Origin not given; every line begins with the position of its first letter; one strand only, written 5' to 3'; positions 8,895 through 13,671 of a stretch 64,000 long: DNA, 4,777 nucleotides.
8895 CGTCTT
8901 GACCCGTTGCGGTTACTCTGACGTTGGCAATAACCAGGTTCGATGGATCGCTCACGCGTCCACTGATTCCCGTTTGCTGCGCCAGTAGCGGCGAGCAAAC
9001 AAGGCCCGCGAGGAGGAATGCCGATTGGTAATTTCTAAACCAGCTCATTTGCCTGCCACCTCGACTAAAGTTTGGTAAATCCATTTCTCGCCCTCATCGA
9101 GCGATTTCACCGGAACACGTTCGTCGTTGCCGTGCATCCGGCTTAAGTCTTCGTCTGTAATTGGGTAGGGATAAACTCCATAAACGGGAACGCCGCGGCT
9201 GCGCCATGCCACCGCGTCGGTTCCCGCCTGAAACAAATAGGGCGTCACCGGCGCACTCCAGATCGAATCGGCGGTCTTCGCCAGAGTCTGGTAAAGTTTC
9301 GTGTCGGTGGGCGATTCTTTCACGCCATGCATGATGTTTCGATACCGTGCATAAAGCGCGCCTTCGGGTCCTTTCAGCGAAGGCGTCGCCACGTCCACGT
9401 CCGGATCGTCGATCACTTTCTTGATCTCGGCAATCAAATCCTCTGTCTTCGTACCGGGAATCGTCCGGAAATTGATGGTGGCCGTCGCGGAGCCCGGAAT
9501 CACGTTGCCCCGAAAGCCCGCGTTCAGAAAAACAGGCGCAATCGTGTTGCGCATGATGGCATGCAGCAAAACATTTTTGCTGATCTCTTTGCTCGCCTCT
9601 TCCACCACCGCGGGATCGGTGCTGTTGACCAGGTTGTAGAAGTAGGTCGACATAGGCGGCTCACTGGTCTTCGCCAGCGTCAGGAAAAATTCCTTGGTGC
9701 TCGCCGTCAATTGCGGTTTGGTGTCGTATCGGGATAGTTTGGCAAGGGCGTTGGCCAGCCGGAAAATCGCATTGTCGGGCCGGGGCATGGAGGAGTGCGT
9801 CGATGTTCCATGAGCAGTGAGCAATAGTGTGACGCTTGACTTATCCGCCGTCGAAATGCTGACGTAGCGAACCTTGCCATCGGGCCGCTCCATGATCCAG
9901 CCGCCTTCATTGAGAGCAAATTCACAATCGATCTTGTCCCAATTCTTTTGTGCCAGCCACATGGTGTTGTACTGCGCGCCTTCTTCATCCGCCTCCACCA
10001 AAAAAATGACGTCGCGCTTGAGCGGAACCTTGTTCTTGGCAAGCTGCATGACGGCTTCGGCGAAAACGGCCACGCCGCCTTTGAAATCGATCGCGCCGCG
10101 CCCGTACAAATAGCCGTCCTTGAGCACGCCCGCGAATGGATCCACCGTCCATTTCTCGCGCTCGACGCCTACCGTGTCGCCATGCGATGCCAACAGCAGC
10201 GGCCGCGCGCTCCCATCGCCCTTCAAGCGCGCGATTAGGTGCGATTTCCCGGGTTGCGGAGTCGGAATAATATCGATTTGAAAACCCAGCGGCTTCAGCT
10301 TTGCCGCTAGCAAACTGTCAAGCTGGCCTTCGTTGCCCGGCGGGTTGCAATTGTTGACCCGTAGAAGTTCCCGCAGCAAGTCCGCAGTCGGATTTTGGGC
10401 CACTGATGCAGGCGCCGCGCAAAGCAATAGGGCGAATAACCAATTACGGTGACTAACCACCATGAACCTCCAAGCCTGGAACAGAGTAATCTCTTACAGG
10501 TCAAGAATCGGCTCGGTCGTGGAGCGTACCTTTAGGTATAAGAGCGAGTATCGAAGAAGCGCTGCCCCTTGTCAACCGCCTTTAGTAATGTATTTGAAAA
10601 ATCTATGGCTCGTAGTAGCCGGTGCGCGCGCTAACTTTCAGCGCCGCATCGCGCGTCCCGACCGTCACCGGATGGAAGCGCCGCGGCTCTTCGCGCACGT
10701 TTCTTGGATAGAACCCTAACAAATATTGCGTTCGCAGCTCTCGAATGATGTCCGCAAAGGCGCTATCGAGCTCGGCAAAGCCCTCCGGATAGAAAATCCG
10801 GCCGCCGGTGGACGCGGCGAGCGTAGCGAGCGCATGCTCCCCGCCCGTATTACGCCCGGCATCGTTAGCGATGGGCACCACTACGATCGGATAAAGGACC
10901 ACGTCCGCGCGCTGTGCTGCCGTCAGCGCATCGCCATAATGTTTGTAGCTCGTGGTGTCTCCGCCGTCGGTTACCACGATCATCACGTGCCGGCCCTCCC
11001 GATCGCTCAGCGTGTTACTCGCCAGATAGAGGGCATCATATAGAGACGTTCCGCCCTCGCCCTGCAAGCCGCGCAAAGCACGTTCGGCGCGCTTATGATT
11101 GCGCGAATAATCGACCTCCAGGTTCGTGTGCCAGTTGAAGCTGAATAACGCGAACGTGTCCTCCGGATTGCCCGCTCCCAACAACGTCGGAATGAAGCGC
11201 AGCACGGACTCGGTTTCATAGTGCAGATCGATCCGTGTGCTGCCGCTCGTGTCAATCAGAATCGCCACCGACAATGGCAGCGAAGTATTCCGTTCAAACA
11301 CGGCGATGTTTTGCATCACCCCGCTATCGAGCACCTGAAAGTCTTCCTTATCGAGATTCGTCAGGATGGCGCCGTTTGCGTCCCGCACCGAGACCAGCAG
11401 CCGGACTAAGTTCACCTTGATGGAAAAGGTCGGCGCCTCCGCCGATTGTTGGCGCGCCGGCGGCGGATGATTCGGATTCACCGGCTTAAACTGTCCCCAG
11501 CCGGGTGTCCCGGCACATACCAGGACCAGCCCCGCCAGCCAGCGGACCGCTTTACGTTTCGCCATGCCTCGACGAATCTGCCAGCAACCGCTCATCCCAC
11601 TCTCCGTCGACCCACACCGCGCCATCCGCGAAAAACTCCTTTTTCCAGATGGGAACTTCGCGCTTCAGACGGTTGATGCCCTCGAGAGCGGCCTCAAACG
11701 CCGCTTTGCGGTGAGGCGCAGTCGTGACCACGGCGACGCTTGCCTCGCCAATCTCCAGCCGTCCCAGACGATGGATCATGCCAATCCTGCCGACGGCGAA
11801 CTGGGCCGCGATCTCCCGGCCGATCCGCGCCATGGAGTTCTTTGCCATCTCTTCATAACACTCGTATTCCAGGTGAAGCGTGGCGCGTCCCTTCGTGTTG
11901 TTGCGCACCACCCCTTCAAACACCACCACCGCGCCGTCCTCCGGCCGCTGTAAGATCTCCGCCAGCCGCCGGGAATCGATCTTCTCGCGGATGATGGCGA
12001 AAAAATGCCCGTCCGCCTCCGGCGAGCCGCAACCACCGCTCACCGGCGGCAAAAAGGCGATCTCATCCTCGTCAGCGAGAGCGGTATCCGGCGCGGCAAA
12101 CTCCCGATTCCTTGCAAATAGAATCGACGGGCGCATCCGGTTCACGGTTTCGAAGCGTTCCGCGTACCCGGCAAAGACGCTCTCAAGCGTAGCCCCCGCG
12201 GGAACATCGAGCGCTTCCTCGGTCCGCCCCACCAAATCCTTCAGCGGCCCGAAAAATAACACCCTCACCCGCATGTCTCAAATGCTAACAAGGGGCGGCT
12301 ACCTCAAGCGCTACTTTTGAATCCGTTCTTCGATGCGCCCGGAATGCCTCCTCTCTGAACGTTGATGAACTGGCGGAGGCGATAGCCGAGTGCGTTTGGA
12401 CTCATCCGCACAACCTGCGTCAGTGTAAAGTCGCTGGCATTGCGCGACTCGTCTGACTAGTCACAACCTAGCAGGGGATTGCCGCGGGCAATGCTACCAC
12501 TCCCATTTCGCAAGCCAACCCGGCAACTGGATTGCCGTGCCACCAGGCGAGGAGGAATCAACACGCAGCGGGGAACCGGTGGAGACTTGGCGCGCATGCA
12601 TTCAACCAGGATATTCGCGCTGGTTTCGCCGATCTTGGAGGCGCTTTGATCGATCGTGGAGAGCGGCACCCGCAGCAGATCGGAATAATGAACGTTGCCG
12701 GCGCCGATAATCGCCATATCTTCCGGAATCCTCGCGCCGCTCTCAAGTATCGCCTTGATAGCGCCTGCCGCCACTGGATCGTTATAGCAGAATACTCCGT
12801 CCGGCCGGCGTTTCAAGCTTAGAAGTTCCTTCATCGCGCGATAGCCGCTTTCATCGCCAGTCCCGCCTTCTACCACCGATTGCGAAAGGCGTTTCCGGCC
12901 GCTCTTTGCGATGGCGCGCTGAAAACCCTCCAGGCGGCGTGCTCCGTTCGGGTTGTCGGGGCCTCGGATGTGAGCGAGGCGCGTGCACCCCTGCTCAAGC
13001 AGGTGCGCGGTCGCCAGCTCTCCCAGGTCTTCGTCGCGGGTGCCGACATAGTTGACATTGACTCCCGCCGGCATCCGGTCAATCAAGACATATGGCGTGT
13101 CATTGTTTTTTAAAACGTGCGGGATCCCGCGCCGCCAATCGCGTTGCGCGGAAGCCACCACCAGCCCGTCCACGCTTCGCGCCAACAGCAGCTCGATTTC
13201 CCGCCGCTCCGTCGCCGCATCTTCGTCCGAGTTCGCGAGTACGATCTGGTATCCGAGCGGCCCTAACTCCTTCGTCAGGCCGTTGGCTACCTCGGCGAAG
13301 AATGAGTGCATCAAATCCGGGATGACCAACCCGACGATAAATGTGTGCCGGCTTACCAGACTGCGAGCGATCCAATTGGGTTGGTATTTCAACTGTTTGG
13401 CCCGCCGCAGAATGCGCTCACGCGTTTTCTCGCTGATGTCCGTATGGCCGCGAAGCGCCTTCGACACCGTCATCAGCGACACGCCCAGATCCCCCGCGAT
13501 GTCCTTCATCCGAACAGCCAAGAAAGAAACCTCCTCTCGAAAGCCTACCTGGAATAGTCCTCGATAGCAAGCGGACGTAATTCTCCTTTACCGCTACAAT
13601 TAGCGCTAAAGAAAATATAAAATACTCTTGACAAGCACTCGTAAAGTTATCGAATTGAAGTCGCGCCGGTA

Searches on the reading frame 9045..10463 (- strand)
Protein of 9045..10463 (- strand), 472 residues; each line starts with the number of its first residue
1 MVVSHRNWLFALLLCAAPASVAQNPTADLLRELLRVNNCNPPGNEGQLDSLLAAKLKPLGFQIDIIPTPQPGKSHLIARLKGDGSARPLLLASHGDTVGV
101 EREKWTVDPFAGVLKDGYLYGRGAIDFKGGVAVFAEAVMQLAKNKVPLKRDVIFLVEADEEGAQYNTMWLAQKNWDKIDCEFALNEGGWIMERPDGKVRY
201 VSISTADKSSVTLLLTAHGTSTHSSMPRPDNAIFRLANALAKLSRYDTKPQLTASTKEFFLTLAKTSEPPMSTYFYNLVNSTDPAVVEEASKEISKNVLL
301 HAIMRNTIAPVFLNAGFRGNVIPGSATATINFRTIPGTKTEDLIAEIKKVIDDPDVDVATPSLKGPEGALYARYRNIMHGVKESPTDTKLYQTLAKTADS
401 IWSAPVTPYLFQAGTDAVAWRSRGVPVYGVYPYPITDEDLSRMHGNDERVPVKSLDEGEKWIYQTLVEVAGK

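Call 52: search_protein_families(library=pfam, proteins=[window:9045-10463:-], max_evalue=0.0001)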
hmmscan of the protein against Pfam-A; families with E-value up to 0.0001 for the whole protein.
window:9045-10463:- (472 aa): 3 families
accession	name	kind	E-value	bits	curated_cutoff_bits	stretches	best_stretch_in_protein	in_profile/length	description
PF01546.33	Peptidase_M20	-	5.1e-25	89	24.6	1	90-466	1-204/206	Peptidase family M20/M25/M40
PF07687.19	M20_dimer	-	2.1e-13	50.6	21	1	207-355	3-103/107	Peptidase dimerisation domain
PF04389.22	Peptidase_M28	-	2.7e-10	40.7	21.3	1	76-193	2-99/193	Peptidase family M28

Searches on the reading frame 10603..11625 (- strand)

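Call 52: search_protein_families(library=pfam, proteins=[window:10603-11625:-], max_evalue=0.0001)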
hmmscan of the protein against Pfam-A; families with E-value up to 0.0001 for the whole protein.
window:10603-11625:- (340 aa): 2 families
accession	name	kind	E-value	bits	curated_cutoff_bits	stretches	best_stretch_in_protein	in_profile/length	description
PF00092.34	VWA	-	3.8e-13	50.5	23.8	1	120-289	2-171/174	von Willebrand factor type A domain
PF13519.12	VWA_2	-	3.9e-13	50.4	27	1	120-221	1-106/107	von Willebrand factor type A domain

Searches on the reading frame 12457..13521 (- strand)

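Call 52: search_protein_families(library=pfam, proteins=[window:12457-13521:-], max_evalue=0.0001)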
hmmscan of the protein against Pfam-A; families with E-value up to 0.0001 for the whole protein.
window:12457-13521:- (354 aa): 4 families
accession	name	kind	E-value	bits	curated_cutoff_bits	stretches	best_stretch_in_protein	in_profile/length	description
PF13377.12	Peripla_BP_3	-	4.7e-34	118.3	26.5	1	172-332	2-167/167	Periplasmic binding protein-like domain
PF00532.27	Peripla_BP_1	-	6e-32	111.7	22.2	1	63-328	4-279/281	Periplasmic binding proteins and sugar binding domain of LacI family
PF13407.12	Peripla_BP_4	-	6.4e-21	75.5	35.1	1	63-276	1-219/258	Periplasmic binding protein domain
PF00356.27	LacI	-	1.5e-13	50.8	27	1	5-49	2-46/46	Bacterial regulatory proteins, lacI family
